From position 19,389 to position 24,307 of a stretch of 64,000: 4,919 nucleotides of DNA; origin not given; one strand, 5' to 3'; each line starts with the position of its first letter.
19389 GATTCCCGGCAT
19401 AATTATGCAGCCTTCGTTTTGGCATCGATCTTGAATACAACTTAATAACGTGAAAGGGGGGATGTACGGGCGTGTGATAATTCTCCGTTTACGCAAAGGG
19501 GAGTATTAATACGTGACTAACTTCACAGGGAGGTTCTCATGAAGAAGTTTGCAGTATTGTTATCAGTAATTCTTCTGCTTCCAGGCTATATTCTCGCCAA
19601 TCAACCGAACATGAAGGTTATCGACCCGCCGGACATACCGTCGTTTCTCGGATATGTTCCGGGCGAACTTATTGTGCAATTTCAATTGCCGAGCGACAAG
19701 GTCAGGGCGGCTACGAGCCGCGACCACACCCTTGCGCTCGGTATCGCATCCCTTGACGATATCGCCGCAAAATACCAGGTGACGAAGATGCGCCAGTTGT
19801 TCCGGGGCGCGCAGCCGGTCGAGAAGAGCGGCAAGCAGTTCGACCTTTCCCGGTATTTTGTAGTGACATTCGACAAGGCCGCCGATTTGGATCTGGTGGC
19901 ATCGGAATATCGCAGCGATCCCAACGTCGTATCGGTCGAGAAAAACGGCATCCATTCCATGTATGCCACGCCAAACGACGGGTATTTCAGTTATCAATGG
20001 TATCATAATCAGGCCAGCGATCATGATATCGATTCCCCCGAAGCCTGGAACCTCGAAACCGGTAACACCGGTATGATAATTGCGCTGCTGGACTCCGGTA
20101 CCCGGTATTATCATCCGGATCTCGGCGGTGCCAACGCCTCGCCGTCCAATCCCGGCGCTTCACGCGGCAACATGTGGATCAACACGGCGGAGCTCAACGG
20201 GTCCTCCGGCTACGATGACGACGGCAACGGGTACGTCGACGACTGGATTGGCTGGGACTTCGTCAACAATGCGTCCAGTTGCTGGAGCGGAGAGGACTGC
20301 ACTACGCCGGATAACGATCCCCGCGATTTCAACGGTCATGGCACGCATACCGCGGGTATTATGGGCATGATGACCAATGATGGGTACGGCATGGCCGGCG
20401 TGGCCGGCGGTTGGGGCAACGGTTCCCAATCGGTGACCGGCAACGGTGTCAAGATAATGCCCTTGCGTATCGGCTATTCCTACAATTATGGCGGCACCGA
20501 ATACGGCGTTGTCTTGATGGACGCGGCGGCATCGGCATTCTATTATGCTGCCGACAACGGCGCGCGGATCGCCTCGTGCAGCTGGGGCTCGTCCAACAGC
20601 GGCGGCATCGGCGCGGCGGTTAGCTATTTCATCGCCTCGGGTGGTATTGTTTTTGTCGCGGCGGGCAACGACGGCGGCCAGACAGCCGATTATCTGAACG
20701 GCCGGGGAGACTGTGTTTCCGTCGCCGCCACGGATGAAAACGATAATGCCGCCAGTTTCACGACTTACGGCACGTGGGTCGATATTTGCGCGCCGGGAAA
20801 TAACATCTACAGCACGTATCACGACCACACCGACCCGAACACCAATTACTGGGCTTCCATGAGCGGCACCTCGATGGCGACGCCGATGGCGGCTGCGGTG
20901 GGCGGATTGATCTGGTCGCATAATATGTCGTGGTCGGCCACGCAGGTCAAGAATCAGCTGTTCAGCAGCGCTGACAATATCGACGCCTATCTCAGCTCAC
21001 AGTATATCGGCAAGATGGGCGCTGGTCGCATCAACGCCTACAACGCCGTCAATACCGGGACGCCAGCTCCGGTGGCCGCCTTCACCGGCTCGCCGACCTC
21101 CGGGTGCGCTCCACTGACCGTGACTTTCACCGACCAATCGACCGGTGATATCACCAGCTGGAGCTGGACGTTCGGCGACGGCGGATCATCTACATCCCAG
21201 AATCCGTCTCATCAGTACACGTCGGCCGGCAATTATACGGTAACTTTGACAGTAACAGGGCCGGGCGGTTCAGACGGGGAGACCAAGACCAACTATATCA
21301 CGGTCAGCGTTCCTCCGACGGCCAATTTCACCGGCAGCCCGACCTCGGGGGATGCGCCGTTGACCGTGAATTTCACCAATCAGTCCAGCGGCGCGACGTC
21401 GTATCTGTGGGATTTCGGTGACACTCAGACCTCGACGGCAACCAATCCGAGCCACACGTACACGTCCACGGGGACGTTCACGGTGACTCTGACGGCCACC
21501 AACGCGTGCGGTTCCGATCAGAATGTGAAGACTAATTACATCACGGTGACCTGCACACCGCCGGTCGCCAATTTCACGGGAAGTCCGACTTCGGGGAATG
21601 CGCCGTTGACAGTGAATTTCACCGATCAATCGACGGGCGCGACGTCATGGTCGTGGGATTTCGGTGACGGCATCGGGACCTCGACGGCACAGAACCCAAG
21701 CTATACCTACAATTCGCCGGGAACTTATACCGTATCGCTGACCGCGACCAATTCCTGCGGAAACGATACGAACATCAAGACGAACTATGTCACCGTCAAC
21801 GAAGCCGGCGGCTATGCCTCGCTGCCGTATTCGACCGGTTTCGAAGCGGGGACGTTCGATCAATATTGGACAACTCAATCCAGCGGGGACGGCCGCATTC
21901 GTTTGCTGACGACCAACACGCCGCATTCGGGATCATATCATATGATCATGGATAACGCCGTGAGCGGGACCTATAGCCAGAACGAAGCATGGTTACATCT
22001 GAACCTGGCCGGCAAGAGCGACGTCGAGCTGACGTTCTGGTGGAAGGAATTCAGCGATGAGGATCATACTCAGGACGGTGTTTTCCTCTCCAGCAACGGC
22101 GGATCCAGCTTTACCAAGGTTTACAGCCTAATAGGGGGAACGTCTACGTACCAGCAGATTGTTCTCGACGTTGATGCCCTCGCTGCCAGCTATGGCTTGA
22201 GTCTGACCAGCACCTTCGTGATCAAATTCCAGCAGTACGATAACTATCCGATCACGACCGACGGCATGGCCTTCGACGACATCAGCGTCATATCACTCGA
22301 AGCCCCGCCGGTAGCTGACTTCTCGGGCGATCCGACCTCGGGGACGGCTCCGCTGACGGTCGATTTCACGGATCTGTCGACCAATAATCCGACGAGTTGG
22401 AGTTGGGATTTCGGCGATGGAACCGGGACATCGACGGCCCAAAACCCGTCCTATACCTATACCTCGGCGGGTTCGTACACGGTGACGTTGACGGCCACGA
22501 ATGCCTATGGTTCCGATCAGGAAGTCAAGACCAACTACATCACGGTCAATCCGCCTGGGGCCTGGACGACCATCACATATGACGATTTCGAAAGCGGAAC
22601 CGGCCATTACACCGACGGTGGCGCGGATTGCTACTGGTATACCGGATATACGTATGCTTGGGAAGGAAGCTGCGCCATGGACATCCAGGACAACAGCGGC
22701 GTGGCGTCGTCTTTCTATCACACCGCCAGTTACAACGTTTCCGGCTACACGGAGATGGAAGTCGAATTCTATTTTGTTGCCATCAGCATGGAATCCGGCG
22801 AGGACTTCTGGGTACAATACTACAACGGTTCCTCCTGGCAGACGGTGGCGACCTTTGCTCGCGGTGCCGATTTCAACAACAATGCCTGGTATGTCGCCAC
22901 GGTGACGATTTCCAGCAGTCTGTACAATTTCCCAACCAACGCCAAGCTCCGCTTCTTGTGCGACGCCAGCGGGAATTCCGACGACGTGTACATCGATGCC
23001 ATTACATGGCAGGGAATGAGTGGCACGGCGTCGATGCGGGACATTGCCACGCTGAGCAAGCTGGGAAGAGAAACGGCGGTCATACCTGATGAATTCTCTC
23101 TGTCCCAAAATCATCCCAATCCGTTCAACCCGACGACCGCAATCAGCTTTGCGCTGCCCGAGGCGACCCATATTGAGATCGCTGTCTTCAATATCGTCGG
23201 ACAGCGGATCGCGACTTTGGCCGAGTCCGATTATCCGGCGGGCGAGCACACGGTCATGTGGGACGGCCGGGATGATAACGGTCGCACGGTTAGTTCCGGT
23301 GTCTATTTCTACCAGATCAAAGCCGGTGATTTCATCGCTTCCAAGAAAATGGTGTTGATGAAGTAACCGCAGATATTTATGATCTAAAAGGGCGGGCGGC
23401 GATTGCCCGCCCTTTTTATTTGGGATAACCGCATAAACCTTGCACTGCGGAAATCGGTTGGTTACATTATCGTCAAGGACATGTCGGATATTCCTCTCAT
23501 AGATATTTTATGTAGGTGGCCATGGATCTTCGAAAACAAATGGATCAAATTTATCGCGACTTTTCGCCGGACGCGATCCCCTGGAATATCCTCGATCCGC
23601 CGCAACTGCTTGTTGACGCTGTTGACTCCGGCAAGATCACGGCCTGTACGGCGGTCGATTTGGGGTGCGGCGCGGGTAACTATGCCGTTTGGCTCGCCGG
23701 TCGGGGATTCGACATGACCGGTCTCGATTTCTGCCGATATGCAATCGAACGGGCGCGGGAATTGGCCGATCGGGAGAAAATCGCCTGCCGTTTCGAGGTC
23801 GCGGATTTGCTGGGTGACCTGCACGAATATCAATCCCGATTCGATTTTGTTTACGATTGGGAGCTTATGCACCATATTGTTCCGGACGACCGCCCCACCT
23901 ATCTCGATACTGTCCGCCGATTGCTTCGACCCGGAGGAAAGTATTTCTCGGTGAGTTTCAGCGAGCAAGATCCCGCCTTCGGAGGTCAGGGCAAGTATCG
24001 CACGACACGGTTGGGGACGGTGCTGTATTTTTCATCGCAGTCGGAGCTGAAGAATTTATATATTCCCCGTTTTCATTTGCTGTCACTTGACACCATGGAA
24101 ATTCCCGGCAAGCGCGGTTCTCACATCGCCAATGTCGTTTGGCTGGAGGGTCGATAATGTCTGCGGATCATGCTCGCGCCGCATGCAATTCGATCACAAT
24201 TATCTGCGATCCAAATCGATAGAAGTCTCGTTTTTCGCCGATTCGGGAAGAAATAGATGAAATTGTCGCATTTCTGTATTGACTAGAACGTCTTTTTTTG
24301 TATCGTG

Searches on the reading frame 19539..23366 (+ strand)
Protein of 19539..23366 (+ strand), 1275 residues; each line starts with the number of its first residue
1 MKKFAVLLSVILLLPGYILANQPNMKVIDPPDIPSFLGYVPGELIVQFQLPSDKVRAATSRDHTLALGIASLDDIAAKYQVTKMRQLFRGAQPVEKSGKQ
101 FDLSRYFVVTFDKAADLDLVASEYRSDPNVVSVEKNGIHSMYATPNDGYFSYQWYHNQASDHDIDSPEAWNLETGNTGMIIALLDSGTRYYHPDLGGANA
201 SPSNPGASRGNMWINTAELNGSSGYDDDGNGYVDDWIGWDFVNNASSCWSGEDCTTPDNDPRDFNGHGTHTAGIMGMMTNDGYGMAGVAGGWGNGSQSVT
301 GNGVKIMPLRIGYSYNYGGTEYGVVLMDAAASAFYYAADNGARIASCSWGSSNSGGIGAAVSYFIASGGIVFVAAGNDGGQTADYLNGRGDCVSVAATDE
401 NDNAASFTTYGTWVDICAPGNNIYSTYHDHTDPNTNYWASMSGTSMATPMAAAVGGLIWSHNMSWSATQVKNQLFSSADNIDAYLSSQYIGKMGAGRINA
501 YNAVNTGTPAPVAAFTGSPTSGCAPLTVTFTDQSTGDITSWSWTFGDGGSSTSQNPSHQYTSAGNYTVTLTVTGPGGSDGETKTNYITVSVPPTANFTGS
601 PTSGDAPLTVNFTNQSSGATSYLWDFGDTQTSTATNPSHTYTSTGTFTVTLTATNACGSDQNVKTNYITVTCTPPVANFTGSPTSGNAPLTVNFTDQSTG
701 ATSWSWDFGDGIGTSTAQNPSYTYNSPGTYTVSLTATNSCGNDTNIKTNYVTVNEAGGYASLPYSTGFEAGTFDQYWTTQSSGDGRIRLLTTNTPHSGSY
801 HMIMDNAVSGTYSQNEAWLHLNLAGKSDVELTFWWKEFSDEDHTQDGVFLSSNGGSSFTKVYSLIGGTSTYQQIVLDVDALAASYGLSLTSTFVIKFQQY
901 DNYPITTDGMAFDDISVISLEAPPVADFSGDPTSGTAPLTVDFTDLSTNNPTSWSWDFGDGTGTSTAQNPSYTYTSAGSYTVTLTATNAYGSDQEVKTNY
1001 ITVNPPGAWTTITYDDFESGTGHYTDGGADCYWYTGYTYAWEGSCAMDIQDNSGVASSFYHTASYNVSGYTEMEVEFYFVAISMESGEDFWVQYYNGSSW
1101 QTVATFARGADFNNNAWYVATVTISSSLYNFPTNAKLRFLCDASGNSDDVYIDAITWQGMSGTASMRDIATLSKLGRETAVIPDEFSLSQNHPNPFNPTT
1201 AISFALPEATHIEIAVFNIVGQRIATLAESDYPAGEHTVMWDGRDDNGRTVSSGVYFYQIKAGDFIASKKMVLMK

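Call 44: search_protein_families(library=pfam, proteins=[window:19539-23366:+], max_evalue=0.00001)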
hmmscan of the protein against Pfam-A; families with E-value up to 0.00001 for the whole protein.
window:19539-23366:+ (1275 aa): 6 families
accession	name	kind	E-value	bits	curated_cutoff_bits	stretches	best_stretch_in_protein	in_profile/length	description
PF18911.6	PKD_4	-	3.8e-74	245.2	27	4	510-589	3-85/85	PKD domain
PF00801.26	PKD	-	5.7e-54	180.5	23.5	4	515-584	4-77/80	PKD domain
PF00082.27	Peptidase_S8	-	1e-36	127.2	21.8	1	177-480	2-275/288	Subtilase family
PF16361.10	Peptidase_S8_N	-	2.4e-09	38.2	30.5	1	42-140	1-100/142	N-terminal of Subtilase family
PF13860.13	FlgD_ig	-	9.9e-09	35.5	27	1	1200-1262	10-75/79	FlgD Ig-like domain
PF16820.11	PKD_3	-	5.9e-06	26.5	26.3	0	953-988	34-68/68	PKD-like domain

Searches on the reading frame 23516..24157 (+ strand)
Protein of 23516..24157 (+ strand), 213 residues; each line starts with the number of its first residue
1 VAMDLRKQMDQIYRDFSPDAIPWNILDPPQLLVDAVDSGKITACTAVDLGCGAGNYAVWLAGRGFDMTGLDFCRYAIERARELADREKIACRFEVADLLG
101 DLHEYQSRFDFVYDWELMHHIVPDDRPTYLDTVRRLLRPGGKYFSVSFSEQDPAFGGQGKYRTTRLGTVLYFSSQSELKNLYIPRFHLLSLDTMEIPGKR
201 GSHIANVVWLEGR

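Call 72: search_protein_families(library=pfam, proteins=[window:23516-24157:+], max_evalue=0.00001)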
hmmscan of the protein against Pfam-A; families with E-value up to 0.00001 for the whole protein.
window:23516-24157:+ (213 aa): 7 families
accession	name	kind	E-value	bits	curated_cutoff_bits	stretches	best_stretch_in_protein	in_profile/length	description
PF13649.12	Methyltransf_25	-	1.9e-19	70.6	27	1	47-141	2-97/97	Methyltransferase domain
PF08241.18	Methyltransf_11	-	2.7e-16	60.4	21.2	1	47-144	1-94/95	Methyltransferase domain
PF08242.18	Methyltransf_12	-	2.2e-14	54.4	30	1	47-142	1-97/98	Methyltransferase domain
PF13847.12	Methyltransf_31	-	2.2e-14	53.8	27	1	43-149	4-113/145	Methyltransferase domain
PF13489.12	Methyltransf_23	-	2.6e-14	53.7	27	1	46-161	26-124/164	Methyltransferase domain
PF05724.17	TPMT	-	9.4e-13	48.8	26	1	16-152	10-160/218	Thiopurine S-methyltransferase (TPMT)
PF03848.20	TehB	-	2.7e-08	33.9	20.4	1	40-147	28-134/193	Tellurite resistance protein TehB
